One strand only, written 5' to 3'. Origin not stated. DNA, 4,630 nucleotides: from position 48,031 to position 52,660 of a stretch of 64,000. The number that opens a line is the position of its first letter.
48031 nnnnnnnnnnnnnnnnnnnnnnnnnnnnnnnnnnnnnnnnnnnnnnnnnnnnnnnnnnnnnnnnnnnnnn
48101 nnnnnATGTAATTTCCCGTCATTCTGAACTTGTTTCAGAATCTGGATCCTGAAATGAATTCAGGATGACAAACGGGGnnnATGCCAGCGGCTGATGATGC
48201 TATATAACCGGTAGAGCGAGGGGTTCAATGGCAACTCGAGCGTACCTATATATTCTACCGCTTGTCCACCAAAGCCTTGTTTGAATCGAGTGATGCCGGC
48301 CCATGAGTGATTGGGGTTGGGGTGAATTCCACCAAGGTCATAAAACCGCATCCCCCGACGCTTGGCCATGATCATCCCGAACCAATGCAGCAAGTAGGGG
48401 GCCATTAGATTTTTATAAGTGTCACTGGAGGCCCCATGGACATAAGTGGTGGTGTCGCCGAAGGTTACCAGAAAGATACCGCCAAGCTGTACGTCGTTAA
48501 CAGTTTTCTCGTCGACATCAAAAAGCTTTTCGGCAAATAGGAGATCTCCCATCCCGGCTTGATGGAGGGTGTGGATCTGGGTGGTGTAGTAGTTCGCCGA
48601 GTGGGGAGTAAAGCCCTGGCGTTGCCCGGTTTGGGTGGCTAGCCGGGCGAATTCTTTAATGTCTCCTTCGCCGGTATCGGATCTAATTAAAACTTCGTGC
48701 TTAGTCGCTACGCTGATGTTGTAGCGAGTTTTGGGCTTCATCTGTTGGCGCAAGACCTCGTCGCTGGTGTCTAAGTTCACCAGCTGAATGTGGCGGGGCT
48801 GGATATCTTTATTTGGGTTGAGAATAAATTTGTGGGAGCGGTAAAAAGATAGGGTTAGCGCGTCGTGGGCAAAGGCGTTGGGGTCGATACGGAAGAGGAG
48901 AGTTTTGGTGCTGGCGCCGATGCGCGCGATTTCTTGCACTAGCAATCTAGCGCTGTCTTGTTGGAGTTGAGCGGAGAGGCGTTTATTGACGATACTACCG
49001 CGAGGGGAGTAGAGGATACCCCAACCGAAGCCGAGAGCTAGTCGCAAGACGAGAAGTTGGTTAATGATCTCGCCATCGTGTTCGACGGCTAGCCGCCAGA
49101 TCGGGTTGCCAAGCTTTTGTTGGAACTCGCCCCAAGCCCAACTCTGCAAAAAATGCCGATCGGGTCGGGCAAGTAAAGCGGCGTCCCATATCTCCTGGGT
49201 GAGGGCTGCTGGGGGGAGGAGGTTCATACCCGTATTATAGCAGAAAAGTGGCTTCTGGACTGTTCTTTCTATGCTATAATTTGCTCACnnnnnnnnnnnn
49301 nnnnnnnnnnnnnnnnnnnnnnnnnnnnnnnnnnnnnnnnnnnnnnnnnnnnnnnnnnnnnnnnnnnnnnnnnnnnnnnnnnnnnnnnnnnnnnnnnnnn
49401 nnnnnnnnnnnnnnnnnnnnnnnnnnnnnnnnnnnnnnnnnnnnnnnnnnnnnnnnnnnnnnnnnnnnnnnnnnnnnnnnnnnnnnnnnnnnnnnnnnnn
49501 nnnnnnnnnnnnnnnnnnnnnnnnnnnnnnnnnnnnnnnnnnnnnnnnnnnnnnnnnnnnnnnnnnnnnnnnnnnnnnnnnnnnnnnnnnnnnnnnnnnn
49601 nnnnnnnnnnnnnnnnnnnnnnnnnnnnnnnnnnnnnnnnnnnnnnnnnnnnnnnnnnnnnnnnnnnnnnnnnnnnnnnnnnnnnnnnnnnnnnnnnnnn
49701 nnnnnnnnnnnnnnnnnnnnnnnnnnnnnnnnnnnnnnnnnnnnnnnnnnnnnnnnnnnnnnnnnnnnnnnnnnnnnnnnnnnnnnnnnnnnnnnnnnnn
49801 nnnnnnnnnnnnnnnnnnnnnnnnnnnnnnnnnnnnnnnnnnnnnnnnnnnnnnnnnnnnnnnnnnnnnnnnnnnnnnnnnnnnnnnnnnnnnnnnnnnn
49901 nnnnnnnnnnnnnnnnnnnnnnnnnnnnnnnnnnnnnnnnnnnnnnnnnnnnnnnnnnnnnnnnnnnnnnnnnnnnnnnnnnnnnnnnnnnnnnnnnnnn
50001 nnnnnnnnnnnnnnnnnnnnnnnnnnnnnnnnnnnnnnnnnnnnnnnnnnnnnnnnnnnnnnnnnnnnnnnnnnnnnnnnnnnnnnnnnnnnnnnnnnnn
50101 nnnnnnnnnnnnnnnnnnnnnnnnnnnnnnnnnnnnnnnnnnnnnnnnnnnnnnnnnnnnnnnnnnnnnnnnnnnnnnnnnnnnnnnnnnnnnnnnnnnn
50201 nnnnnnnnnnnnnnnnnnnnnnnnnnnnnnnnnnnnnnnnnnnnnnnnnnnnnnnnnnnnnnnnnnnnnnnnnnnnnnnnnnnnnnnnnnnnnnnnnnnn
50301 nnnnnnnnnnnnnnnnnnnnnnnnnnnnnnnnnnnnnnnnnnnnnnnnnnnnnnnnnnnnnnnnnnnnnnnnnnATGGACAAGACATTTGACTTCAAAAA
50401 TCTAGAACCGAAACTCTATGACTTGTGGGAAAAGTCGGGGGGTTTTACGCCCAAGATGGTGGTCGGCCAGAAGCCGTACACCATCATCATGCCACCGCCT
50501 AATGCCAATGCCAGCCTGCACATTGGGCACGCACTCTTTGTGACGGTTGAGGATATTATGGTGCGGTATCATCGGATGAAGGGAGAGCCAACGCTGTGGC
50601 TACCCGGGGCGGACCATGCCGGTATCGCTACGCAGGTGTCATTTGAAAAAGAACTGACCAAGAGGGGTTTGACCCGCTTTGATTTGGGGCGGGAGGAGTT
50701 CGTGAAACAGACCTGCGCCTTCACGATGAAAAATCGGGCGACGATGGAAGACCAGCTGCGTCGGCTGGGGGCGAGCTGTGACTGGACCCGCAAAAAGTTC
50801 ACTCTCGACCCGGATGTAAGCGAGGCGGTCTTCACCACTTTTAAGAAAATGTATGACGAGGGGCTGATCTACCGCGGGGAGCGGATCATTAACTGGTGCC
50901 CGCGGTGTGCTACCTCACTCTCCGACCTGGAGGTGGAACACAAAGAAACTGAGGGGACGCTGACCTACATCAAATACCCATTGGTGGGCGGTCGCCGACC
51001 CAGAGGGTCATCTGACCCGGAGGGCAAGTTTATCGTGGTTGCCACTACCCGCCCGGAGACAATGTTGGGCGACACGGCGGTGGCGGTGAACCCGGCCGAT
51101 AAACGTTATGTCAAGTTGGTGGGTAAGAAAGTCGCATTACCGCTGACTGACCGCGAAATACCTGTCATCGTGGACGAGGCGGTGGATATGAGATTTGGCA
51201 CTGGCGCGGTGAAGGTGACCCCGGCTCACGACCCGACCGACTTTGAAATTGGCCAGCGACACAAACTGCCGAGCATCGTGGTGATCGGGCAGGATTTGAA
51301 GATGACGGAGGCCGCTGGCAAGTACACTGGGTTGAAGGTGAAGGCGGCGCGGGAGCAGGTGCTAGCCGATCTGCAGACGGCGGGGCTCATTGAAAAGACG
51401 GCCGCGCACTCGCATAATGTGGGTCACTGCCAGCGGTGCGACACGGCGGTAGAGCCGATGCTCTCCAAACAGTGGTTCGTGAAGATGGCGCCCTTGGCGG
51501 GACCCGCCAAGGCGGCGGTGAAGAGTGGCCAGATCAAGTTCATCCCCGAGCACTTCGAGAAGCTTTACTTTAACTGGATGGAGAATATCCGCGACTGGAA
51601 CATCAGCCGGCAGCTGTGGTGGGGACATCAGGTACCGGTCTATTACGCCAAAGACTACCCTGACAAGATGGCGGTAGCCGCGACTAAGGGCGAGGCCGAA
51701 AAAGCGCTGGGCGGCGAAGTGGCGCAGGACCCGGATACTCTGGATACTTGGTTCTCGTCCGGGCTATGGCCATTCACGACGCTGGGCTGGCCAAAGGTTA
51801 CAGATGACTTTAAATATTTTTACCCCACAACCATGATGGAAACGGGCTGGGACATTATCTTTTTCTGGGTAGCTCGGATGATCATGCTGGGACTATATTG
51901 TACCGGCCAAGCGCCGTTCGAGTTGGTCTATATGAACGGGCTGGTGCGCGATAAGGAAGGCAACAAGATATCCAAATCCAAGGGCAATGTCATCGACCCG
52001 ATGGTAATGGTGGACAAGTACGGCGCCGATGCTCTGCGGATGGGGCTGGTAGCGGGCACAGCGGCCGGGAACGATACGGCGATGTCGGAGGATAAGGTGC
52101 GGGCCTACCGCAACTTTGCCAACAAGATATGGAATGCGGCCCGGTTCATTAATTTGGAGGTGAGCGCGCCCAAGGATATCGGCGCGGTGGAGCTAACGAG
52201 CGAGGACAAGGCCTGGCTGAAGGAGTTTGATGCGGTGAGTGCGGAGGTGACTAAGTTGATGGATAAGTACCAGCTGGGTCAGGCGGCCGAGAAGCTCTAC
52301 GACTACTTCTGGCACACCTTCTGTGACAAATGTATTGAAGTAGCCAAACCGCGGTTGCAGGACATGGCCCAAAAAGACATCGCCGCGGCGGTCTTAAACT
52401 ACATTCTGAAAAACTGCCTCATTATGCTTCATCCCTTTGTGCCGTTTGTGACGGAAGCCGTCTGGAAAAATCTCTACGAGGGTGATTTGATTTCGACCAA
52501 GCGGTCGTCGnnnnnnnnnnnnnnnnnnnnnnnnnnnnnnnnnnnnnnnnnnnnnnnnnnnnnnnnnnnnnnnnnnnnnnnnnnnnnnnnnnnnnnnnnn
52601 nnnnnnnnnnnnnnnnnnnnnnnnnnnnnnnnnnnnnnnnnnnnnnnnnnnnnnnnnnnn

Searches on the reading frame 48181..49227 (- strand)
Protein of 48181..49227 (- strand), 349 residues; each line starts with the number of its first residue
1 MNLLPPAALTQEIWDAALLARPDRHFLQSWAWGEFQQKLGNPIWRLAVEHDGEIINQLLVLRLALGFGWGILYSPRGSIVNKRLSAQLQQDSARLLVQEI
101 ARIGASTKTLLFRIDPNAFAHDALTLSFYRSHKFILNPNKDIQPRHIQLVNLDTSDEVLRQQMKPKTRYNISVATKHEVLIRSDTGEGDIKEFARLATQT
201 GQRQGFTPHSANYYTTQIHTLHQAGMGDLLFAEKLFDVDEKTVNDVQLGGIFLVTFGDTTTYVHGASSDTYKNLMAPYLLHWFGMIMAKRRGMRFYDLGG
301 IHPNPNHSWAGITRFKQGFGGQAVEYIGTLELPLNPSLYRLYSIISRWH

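Call 30: search_protein_families(library=pfam, proteins=[window:48181-49227:-], max_evalue=0.001)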
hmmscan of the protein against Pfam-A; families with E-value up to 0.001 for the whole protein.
window:48181-49227:- (349 aa): 2 families
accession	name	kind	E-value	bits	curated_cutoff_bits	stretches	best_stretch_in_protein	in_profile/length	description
PF02388.22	FemAB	-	4.8e-42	144.7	24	2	240-345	300-404/406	FemAB family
PF13480.13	Acetyltransf_6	-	4.2e-06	27.4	22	1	176-301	17-137/143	Acetyltransferase (GNAT) domain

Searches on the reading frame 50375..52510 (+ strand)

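Call 30: search_protein_families(library=pfam, proteins=[window:50375-52510:+], max_evalue=0.001)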
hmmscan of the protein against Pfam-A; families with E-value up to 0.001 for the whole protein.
window:50375-52510:+ (712 aa): 4 families
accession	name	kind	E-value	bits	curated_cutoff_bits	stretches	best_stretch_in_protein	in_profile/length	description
PF00133.28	tRNA-synt_1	-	4.2e-136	454.4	22.7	1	14-570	2-413/414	tRNA synthetases class I (I, L, M and V)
PF08264.19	Anticodon_1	-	2.3e-25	89.6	25.1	1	611-705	1-98/148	Anticodon-binding domain of tRNA ligase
PF09334.17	tRNA-synt_1g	-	1.6e-24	86.9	20.1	3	40-188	6-136/391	tRNA synthetases class I (M)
PF13603.12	tRNA-synt_1_2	-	3.1e-11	43.5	25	1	250-310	86-146/185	Leucyl-tRNA synthetase, editing domain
